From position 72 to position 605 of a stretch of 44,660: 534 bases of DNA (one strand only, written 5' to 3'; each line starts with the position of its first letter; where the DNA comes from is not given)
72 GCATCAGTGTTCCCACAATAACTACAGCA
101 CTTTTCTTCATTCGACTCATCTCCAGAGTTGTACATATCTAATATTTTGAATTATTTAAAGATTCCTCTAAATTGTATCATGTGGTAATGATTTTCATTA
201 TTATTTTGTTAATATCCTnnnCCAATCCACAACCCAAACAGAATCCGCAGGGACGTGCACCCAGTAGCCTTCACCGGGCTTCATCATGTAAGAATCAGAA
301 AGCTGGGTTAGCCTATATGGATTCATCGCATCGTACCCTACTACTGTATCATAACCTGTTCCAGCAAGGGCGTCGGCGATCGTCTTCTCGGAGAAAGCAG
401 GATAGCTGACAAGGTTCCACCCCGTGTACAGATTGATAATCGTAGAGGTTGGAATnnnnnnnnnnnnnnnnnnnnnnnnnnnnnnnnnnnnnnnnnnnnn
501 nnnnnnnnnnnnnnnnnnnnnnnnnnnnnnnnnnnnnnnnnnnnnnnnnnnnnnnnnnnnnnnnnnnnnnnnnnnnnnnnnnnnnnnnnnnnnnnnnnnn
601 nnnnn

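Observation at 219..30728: Eight neighbouring secreted proteins with unrelated heads share one ~160-aa C-terminal module ending W-V-V-D-W-stop: candidate undescribed archaeal surface-display or adhesin-tip module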

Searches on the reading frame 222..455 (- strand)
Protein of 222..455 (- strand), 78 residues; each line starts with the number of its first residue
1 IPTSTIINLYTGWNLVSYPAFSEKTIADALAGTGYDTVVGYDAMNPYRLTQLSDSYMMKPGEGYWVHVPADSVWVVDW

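Call 48: predict_structure(alignment_id=A4)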
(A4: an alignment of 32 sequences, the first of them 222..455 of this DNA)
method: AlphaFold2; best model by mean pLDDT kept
length: 78 residues; sequences in the alignment: 32
mean_pLDDT: 95.1   pTM: 0.81
mean pLDDT of the five models: 95.1, 94.6, 94.0, 93.5, 89.7
residues with pLDDT >= 90: 73; 70-90: 4; 50-70: 1; < 50: 0
segments of 3 or more residues with pLDDT < 50: none
pLDDT, mean of each block of 10 residues (from residue 1): 89 96 95 97 96 97 97 93
secondary structure, 60 per line:
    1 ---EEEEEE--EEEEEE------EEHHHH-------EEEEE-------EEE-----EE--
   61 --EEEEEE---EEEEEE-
elements in order: E4-9 E12-17 H26-29 E37-41 E49-51 E63-68 E72-77

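Call 50: fold_search(model_id=the predicted structure, library=pdb)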
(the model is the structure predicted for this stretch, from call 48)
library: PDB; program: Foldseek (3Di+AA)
matches with E <= 10: 691; with E <= 0.001: 0
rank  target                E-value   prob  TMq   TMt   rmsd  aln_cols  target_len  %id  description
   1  9l21_A                6.9e-02  0.38  0.28  0.06   8.9        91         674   14  cryo-EM structure of Vitamin K-dependent gamma-carboxylase complexed with factor IX (released 2025-10-22)
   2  9l6s_A                8.1e-02  0.38  0.28  0.06   8.9        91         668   14  double-mutant (K217A & K218A) Vitamin K-dependent gamma-carboxylase in complex with coagulation factors X and vitamin  (released 2025-10-08)
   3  9l24_A                8.1e-02  0.35  0.28  0.06   8.9        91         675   14  cryo-EM structure of Vitamin K-dependent gamma-carboxylase complexed with Matrix Gla protein (released 2025-10-22)
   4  9mqb_A                8.5e-02  0.35  0.28  0.06   9.0        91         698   14  Vitamin K-dependent gamma-carboxylase with Osteocalcin (mutant) and vitamin K hydroquinone and calcium (released 2025-10-08)
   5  9bur_A                9.0e-02  0.44  0.30  0.06   8.9        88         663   14  Structure of GGCX-BGP complex (released 2025-01-29)
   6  9bvq_A                9.5e-02  0.35  0.28  0.06   9.0        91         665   14  Vitamin K-dependent gamma-carboxylase with TMG2 propeptide and glutamate-rich region (released 2025-01-22)
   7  9wf3_A                1.2e-01  0.33  0.28  0.07   8.9        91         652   14  Cryo-EM structure of GGCX-FIX complex (released 2026-04-01)
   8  9l6q_A                1.3e-01  0.35  0.29  0.06   8.9        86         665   13  Vitamin K-dependent gamma-carboxylase in complex with Coagulation factor IX and vitamin K (released 2025-10-08)
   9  9wfc_A                1.3e-01  0.30  0.28  0.06   9.0        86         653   14  Cryo-EM structure of GGCX-MGP complex (released 2026-04-01)
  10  7eym_A                1.4e-01  0.92  0.45  0.38   4.7        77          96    8  Crystal structure of Vibrio cholerae ppnP (released 2022-02-09)
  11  9l20_A                1.6e-01  0.30  0.28  0.06   8.9        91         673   15  cryo-EM structure of Vitamin K-dependent gamma-carboxylase complexed with anisindione (released 2025-10-22)
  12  9l6r_A                1.7e-01  0.28  0.28  0.06   9.0        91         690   14  double-mutant (K217A & K218A) Vitamin K-dependent gamma-carboxylase in complex with Coagulation factor IX and vitamin  (released 2025-10-08)
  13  9bvk_A                1.7e-01  0.25  0.28  0.06   8.8        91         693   15  Vitamin K-dependent gamma-carboxylase with factor IX propeptide and glutamate-rich region and with vitamin K hydroquin (released 2025-01-22)
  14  9bvo_A                1.7e-01  0.20  0.27  0.06  10.5        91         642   15  Vitamin K-dependent gamma-carboxylase in apo state (released 2025-01-22)
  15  2hh9_A                1.8e-01  0.72  0.41  0.12  12.0        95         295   16  Thiamin pyrophosphokinase from Candida albicans (released 2006-07-18)
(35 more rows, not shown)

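Call 98: search_solved_structures(query=A4, max_evalue=10)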
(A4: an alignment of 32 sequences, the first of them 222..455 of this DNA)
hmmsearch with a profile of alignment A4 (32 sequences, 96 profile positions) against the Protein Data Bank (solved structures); distinct sequences matched with E-value up to 10: 4.
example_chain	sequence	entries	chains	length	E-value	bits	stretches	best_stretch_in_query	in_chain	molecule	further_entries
2fsx_A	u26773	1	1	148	0.82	13.2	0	22-43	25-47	COG0607: Rhodanese-related sulfurtransferase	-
8t4r_A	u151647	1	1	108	1.1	12.8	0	65-86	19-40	V(D)J recombination-activating protein 2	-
5qpd_A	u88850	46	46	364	1.6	12.3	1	56-91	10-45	Farnesyl diphosphate synthase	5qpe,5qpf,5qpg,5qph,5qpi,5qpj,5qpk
9i5v_o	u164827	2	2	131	1.9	12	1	26-79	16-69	Small ribosomal subunit protein uS8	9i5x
